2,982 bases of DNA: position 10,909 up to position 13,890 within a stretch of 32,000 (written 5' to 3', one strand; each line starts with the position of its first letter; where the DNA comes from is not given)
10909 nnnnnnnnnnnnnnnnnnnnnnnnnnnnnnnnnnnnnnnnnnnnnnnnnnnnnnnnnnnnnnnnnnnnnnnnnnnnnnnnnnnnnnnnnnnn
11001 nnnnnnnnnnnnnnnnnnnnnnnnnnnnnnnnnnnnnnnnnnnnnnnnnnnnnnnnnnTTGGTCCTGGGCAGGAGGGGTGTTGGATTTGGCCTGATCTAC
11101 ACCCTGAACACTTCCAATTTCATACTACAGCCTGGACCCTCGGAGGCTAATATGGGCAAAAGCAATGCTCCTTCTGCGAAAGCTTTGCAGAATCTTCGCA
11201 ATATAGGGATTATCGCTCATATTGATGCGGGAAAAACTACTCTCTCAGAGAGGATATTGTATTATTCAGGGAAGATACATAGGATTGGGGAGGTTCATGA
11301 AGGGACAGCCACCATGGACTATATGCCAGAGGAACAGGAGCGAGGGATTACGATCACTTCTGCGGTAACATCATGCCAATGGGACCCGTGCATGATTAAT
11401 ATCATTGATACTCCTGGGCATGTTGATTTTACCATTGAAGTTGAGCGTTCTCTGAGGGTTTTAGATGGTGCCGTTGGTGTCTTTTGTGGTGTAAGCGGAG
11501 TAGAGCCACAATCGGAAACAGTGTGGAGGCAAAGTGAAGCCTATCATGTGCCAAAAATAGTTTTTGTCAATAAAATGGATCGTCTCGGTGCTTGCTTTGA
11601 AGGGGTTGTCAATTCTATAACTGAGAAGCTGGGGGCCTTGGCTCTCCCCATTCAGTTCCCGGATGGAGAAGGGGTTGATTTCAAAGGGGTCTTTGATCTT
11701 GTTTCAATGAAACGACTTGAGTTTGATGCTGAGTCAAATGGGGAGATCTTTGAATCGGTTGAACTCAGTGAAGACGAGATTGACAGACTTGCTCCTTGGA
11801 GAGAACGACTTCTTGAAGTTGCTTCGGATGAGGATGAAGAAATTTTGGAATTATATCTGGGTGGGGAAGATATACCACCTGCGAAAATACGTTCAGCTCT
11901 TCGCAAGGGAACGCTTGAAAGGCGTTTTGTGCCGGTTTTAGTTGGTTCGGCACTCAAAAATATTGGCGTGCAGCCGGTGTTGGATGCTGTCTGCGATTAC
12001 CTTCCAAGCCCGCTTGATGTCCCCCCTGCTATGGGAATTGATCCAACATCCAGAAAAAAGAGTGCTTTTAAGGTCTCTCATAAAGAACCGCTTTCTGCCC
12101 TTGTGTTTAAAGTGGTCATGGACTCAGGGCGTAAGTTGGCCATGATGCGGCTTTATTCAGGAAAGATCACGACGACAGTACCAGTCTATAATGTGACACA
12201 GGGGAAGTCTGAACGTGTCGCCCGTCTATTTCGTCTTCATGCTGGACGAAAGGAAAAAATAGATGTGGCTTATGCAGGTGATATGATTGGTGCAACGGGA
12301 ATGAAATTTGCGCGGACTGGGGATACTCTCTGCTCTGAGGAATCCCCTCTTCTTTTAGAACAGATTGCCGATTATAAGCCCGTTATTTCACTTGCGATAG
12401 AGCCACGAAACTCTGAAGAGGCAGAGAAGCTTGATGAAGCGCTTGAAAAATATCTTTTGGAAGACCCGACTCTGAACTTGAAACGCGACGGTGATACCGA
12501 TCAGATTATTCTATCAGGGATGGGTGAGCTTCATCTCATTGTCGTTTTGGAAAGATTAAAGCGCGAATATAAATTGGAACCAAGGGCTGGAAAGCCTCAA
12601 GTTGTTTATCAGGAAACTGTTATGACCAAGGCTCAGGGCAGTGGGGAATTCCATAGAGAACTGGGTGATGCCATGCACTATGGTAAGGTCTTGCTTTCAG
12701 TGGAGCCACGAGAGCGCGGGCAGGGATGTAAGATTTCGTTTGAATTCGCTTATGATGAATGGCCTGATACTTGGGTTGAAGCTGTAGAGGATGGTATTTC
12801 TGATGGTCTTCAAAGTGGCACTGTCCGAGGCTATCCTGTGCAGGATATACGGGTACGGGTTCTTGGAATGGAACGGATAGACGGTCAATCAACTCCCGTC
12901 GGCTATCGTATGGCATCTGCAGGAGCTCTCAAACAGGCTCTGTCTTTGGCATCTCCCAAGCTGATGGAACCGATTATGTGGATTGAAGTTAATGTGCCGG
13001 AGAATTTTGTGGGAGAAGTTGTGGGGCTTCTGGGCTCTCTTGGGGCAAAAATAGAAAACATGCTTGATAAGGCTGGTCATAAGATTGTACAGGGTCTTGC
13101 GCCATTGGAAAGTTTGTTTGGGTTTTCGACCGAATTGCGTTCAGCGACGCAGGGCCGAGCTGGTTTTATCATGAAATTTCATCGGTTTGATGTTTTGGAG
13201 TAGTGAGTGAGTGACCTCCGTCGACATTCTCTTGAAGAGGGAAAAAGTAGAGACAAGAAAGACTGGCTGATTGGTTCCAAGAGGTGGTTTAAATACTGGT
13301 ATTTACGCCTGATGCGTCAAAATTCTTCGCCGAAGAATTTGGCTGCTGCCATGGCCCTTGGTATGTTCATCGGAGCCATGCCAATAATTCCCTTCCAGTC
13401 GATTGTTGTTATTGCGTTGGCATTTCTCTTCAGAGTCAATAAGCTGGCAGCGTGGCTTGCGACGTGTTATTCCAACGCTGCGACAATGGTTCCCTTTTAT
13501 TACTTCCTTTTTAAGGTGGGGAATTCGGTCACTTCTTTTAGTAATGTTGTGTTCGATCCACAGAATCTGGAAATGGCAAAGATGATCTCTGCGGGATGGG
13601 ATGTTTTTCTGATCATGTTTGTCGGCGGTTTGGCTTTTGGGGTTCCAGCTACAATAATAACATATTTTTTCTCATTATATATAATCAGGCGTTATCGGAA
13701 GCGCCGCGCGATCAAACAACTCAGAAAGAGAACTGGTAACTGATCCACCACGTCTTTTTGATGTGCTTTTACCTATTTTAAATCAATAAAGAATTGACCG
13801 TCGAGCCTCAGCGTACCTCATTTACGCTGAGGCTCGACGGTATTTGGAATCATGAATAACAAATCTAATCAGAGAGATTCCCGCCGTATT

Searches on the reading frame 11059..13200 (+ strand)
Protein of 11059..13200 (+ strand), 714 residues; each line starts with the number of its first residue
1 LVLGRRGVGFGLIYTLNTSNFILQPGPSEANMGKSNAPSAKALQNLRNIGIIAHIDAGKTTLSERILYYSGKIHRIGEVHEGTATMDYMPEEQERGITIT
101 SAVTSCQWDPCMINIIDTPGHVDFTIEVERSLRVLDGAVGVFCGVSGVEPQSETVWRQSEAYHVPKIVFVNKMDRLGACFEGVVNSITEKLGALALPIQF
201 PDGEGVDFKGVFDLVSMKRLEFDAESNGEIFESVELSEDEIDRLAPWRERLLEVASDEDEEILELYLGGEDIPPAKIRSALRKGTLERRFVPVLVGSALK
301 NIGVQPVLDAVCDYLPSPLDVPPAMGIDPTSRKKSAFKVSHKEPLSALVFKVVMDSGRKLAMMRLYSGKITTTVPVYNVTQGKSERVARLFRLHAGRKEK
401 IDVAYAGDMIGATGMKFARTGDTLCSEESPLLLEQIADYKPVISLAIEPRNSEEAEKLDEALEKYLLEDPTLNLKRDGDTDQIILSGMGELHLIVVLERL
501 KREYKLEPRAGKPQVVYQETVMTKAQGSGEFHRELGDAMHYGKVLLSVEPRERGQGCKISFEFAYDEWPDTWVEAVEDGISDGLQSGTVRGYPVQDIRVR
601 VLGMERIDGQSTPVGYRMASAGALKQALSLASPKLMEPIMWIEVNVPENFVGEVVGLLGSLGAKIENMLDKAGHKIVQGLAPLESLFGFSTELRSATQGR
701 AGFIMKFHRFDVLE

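Call 26: search_protein_families(library=pfam, proteins=[window:11059-13200:+], max_evalue=0.001)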
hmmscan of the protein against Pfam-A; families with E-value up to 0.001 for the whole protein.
window:11059-13200:+ (714 aa): 7 families
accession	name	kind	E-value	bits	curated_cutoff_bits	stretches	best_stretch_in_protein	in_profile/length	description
PF00009.33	GTP_EFTU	-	3.9e-64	216.1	26.5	1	45-317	2-188/188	Elongation factor Tu GTP binding domain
PF14492.12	EFG_III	-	1.5e-26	92.7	27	1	440-509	3-72/75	Elongation Factor G, domain III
PF00679.30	EFG_C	-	1e-19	70.8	27.9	1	634-712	1-80/89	Elongation factor G C-terminus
PF03764.24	EFG_IV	-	2.5e-17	63.2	24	1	513-631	1-120/121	Elongation factor G, domain IV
PF22042.2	EF-G_D2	-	3.8e-12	46.6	27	1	344-426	1-83/84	Elongation factor G domain 2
PF03144.31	GTP_EFTU_D2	-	1.3e-09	38.8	30.3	1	360-425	3-73/73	Elongation factor Tu domain 2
PF16658.11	RF3_C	-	9.1e-05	22.7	40.1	1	435-522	3-90/132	Class II release factor RF3, C-terminal domain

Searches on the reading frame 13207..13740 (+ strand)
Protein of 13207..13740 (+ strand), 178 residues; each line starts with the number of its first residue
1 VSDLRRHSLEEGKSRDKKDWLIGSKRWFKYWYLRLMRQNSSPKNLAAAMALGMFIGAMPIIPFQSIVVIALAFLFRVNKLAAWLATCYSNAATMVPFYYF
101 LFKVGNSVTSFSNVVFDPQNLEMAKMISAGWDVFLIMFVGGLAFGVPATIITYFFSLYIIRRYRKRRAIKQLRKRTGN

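Call 26: search_protein_families(library=pfam, proteins=[window:13207-13740:+], max_evalue=0.001)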
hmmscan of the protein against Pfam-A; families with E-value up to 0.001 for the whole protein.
window:13207-13740:+ (178 aa): 1 family
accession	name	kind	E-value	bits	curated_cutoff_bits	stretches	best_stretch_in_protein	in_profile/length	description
PF09835.14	DUF2062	-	1.7e-39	135.6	27.4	1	25-167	1-145/147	Uncharacterized protein conserved in bacteria (DUF2062)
